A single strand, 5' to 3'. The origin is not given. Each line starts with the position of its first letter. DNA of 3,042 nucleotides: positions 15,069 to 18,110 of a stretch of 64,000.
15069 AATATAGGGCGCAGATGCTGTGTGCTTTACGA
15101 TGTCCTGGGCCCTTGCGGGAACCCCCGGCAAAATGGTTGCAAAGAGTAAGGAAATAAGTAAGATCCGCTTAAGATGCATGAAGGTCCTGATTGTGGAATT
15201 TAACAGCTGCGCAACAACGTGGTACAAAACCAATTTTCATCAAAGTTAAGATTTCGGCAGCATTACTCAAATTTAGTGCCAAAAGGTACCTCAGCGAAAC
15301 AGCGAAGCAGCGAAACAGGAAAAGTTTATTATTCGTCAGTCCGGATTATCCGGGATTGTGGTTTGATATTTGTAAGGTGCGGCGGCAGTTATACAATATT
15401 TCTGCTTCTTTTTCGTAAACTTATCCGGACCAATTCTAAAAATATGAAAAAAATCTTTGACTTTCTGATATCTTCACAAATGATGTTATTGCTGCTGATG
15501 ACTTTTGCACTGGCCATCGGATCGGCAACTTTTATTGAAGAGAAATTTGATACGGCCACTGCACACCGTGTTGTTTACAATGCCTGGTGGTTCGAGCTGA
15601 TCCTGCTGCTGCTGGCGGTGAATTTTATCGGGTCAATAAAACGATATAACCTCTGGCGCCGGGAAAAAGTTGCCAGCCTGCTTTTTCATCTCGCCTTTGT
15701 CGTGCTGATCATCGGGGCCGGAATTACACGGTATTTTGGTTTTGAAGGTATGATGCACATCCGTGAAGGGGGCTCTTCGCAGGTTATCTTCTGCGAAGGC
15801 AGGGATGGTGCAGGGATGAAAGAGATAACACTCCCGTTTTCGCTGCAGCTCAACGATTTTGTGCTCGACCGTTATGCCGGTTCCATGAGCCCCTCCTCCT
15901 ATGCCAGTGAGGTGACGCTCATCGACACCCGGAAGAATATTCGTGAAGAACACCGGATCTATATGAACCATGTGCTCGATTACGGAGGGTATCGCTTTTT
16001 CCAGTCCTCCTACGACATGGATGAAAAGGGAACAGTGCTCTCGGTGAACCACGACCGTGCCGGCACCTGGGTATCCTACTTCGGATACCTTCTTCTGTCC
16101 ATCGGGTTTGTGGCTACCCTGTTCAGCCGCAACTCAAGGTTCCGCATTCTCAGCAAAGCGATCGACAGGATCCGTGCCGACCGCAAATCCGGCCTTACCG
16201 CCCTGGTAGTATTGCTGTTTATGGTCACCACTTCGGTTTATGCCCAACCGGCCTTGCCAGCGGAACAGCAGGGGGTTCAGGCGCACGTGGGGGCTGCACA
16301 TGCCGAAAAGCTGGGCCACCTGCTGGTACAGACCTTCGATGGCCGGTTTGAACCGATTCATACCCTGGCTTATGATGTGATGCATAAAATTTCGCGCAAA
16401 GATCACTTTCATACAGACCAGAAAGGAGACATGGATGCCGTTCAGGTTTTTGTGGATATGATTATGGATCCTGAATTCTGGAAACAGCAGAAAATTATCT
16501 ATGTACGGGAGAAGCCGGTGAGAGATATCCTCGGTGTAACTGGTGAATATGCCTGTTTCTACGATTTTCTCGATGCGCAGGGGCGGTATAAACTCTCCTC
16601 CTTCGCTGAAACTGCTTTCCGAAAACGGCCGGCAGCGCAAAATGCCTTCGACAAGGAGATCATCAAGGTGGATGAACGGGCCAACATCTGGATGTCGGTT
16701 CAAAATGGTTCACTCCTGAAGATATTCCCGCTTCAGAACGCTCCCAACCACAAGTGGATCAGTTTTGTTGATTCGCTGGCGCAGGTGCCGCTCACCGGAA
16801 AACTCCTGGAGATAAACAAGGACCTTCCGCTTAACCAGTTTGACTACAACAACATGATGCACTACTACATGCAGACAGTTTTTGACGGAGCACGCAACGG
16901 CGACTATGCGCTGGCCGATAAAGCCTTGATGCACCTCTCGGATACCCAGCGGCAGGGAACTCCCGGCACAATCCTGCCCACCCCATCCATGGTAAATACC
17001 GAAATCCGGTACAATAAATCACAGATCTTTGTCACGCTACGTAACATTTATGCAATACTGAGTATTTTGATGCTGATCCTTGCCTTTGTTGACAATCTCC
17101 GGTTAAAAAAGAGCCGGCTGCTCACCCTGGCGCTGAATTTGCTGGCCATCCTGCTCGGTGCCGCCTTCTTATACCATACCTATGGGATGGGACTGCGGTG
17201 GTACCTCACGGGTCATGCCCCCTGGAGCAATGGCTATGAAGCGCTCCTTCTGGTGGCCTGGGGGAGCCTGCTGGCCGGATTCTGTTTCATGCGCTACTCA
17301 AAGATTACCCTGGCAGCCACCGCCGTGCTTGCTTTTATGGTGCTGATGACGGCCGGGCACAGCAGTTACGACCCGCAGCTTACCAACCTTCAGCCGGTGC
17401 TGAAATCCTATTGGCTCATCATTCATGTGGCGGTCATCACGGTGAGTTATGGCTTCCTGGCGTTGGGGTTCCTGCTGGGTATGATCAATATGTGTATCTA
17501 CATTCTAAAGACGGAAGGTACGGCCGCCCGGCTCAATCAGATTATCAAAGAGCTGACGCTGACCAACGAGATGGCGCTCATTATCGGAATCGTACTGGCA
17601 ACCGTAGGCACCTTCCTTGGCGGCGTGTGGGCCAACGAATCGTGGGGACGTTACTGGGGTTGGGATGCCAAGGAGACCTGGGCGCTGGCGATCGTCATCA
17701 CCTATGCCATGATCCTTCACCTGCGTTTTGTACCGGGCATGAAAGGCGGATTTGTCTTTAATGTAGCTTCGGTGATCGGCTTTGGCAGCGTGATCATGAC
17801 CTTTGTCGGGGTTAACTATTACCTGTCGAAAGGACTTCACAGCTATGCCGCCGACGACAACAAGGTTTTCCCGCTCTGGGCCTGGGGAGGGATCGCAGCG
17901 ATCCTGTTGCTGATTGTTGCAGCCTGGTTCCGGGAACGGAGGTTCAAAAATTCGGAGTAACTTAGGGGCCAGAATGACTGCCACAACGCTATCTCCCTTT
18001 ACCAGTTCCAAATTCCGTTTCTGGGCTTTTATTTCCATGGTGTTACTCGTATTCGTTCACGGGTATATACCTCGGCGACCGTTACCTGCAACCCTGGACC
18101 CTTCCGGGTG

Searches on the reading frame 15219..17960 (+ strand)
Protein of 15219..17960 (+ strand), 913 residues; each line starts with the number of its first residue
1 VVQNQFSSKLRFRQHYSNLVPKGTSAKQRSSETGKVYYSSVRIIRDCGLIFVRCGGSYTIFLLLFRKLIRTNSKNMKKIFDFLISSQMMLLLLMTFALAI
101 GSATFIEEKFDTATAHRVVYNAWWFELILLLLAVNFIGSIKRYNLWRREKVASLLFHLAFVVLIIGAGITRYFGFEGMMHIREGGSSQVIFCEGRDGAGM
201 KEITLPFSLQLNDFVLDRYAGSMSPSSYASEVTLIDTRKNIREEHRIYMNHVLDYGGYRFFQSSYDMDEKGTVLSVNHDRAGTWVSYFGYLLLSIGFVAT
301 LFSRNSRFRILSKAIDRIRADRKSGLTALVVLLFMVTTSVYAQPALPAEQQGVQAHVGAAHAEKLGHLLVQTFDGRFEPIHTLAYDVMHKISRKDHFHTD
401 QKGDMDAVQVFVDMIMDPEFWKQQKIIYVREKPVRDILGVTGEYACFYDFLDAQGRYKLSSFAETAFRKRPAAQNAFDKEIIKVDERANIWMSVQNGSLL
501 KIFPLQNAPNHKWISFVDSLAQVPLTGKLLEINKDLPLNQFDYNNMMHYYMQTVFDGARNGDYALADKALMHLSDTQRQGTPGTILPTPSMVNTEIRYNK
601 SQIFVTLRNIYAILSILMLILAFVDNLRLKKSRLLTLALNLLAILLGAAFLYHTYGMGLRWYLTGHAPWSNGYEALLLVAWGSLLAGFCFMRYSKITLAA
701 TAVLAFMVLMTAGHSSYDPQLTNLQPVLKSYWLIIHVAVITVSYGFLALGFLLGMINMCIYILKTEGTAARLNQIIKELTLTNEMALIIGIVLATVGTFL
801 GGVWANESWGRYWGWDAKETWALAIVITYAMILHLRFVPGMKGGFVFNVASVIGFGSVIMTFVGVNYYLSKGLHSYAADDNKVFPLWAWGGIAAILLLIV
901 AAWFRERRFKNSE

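Call 6: search_protein_families(library=pfam, proteins=[window:15219-17960:+], max_evalue=0.01)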
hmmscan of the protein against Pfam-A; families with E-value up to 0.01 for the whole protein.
window:15219-17960:+ (913 aa): 2 families
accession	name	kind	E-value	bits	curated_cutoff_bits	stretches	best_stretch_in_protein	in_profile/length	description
PF01578.25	Cytochrom_C_asm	-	7.6e-34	117.6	29.9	1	669-869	1-208/212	Cytochrome C assembly protein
PF05140.19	ResB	-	2.9e-31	109.3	24.6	2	150-270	151-270/486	ResB-like family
